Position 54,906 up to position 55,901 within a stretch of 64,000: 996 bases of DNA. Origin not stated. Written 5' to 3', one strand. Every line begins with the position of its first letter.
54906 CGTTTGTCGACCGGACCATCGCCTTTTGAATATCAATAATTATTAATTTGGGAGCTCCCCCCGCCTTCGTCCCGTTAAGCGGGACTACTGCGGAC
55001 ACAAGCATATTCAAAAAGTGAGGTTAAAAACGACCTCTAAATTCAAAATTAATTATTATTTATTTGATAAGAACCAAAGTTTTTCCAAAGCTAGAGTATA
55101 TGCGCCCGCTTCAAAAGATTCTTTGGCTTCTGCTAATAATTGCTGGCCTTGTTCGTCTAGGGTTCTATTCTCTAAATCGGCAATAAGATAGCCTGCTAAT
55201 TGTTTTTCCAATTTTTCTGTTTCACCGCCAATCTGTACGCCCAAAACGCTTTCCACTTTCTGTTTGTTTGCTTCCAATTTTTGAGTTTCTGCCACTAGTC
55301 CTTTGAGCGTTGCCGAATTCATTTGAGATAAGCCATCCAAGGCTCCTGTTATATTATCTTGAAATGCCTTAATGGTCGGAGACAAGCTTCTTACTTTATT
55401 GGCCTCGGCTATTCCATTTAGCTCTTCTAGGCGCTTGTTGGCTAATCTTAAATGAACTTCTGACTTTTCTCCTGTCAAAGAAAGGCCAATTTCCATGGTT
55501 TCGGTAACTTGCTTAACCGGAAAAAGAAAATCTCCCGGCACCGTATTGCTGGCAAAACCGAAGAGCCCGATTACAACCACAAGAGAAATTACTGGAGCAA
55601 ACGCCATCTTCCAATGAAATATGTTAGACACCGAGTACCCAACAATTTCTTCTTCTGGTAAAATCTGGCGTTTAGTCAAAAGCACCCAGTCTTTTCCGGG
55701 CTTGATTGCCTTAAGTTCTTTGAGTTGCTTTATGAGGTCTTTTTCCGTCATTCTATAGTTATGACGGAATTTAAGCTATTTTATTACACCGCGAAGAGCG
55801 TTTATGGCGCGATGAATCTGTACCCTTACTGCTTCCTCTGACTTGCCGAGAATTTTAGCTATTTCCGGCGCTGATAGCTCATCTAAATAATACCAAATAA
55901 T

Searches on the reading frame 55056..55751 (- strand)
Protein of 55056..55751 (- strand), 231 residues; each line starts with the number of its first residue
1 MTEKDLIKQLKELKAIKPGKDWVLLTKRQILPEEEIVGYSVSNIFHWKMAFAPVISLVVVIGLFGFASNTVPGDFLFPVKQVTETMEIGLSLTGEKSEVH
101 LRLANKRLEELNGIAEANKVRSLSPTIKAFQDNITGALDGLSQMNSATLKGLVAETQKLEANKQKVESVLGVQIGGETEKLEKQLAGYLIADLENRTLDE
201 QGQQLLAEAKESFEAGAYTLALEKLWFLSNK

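Call 40: search_protein_families(library=pfam, proteins=[window:55056-55751:-], max_evalue=0.001)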
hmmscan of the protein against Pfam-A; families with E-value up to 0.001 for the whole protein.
window:55056-55751:- (231 aa): 1 family
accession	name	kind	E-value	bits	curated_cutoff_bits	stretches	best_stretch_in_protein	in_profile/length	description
PF18915.5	DUF5667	-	5.5e-11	43.2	27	1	70-167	2-90/99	Domain of unknown function (DUF5667)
